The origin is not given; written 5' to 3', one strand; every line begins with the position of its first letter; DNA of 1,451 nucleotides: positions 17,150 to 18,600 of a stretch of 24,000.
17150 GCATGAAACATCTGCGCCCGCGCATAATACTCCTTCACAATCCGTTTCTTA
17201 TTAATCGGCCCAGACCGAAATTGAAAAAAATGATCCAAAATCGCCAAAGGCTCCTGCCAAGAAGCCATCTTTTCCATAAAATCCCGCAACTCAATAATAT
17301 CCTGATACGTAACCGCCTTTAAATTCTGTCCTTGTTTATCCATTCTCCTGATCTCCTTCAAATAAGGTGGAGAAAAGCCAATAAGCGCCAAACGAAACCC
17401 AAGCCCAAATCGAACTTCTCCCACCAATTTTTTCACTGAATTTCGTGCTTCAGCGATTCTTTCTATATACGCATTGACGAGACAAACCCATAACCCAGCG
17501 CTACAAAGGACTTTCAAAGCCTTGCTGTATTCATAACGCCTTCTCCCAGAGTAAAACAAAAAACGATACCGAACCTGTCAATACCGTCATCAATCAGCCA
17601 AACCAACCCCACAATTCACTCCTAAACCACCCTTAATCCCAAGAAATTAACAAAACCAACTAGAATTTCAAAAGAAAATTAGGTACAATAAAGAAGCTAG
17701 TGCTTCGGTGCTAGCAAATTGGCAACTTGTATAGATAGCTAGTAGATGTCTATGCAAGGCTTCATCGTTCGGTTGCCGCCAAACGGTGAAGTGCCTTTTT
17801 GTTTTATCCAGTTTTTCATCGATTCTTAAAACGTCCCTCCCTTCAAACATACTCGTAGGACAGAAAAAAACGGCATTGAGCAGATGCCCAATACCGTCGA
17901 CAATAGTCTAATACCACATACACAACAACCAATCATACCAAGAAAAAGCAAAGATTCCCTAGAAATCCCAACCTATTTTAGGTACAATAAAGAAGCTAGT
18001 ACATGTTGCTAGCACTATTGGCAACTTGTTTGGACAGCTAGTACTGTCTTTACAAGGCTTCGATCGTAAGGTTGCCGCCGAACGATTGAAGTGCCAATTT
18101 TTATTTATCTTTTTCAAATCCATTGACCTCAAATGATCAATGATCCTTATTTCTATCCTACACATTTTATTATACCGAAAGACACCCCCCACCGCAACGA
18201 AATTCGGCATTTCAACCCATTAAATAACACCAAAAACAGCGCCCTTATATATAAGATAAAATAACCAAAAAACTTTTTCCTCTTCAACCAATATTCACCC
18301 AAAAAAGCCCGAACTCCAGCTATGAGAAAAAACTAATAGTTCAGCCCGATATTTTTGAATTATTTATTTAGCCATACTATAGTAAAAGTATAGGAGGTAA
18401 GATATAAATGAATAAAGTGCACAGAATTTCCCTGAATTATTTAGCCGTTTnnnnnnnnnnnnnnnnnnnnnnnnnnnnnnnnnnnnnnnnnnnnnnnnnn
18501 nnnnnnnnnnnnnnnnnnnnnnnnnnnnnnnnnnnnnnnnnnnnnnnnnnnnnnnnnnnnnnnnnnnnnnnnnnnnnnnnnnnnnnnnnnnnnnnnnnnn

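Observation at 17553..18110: Two tandem ~300-bp units, each a promoter-to-terminator structured RNA on the + strand, interleaved with minus-strand terminators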

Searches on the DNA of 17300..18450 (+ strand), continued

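Call 105: search_with_rna_model(model_id=R1, sources=[L034, L035, L036, L037], max_evalue=1, show_alignments=4)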
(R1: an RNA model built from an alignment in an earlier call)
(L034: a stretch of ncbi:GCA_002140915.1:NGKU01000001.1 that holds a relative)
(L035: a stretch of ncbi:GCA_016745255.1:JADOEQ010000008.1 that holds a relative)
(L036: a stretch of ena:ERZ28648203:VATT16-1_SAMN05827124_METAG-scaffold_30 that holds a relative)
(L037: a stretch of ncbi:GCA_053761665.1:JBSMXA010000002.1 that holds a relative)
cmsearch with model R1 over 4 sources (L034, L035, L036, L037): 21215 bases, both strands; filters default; matches with E-value up to 1: 5.
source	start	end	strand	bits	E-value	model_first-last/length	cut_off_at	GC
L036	2304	2425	-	77.7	3.6e-23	1-122/122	no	0.43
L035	2254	2377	-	67.3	8.9e-20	1-122/122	no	0.42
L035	1912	2028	-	49.4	7.1e-14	1-122/122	no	0.47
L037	1000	1121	+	36.5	1.2e-09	1-122/122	no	0.34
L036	2355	2386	+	9.7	0.86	39-71/122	no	0.47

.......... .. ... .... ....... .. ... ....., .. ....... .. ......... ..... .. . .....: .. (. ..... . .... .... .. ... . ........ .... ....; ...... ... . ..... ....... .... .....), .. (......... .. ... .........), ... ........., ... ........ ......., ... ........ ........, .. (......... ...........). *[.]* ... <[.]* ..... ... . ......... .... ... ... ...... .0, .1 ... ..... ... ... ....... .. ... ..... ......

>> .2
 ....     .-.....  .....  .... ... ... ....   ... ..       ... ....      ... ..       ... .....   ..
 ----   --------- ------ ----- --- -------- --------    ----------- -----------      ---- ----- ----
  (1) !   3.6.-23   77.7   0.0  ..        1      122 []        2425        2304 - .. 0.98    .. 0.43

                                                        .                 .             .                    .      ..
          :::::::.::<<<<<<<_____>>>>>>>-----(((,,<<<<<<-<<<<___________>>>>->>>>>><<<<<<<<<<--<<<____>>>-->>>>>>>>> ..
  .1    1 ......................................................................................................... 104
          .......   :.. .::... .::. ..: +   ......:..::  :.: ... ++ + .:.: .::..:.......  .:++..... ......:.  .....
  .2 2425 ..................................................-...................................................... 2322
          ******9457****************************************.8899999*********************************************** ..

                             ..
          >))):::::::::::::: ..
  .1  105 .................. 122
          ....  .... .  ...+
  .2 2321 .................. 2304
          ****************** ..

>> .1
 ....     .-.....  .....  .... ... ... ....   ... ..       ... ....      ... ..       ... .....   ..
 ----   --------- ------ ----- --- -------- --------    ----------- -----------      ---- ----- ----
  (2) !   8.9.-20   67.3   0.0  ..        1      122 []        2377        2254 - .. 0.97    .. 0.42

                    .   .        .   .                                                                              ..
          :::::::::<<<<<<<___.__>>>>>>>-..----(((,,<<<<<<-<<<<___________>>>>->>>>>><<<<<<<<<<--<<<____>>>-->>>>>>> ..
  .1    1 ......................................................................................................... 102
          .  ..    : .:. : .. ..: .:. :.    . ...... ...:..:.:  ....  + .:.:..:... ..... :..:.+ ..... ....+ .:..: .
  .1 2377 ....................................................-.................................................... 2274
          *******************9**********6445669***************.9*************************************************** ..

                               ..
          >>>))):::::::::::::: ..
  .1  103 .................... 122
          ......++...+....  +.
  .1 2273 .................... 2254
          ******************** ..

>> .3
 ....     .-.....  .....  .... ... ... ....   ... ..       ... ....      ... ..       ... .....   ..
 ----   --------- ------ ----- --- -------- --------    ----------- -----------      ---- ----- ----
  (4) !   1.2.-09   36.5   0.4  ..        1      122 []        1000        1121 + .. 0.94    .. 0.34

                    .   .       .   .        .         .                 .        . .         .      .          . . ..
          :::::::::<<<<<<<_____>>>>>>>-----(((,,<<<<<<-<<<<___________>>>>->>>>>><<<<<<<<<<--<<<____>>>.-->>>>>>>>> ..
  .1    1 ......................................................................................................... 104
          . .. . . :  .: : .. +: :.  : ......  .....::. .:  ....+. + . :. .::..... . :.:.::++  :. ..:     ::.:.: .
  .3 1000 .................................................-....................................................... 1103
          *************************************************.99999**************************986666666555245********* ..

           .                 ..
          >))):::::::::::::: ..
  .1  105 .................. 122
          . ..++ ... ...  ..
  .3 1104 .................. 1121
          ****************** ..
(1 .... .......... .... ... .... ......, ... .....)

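Call 106: search_with_rna_model(model_id=R1, sources=[window, L001, L002, L003, L004, L006, L007, L009, L010, L011, L012, L013, L019, L030, L035, L036], max_evalue=1e-10, make_alignment=true)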
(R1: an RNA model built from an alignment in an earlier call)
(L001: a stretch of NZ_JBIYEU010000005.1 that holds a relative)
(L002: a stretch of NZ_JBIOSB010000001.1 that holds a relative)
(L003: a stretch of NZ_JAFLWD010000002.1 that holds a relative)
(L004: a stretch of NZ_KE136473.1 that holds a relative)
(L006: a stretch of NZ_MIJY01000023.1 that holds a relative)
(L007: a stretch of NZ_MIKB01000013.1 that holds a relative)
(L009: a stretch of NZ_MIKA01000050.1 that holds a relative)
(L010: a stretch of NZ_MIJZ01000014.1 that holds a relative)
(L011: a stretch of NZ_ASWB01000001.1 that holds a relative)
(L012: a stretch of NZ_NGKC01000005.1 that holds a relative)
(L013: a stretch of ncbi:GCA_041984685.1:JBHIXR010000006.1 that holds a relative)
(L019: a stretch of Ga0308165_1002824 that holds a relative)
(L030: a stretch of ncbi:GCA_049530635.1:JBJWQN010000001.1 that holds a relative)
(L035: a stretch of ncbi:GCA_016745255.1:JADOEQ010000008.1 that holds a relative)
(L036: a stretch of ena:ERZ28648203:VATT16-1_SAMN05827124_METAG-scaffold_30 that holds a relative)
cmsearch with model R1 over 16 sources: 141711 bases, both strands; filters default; matches with E-value up to 1e-10: 30.
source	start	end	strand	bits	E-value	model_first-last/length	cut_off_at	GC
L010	4756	4878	-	133.7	8.3e-41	1-122/122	no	0.42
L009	7253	7375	+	131.2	5.6e-40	1-122/122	no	0.43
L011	3746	3868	-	131.2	5.6e-40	1-122/122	no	0.43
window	17687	17809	+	129.5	2e-39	1-122/122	no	0.43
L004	5654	5777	+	129.3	2.4e-39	1-122/122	no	0.42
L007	6678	6800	-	129.3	2.4e-39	1-122/122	no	0.41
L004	5955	6079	+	129.1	2.9e-39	1-122/122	no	0.38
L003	3527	3649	-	128.6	4.1e-39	1-122/122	no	0.41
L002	1607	1730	-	128.4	4.7e-39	1-122/122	no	0.43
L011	3445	3568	-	126.7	1.7e-38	1-122/122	no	0.4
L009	7553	7676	+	126.5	2.1e-38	1-122/122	no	0.4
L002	1306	1430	-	126.4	2.2e-38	1-122/122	no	0.39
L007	6375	6498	-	125.7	3.6e-38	1-122/122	no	0.4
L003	3227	3350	-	125.1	5.6e-38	1-122/122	no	0.41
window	17986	18109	+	124.1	1.2e-37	1-122/122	no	0.4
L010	4457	4579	-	121.2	1.1e-36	1-122/122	no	0.41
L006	1598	1720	+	119.4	4.3e-36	1-122/122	no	0.37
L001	5742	5863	+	111.1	2.3e-33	1-122/122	no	0.39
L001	6029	6155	+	105.5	1.6e-31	1-122/122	no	0.36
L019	7308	7430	-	104.9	2.6e-31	1-122/122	no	0.37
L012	5830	5951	-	104.5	3.6e-31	1-122/122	no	0.44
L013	1800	1922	-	103.9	5.3e-31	1-122/122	no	0.4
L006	1896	2017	+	101.2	4.3e-30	1-122/122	no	0.41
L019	7592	7712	-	100.7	6e-30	1-122/122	no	0.38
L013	2088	2208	-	97.8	5.4e-29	1-122/122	no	0.4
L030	2640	2757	-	89.3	3.5e-26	1-122/122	no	0.42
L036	2304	2425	-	77.7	2.4e-22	1-122/122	no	0.43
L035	2254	2377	-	67.3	6e-19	1-122/122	no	0.42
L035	1912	2028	-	49.4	4.7e-13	1-122/122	no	0.47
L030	2273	2391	-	46.3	5e-12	1-122/122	no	0.37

Alignment A7: 30 matches aligned to the model, 135 columns, each read 5' to 3' on its own strand. Consensus structure (alignment columns), stored with it:
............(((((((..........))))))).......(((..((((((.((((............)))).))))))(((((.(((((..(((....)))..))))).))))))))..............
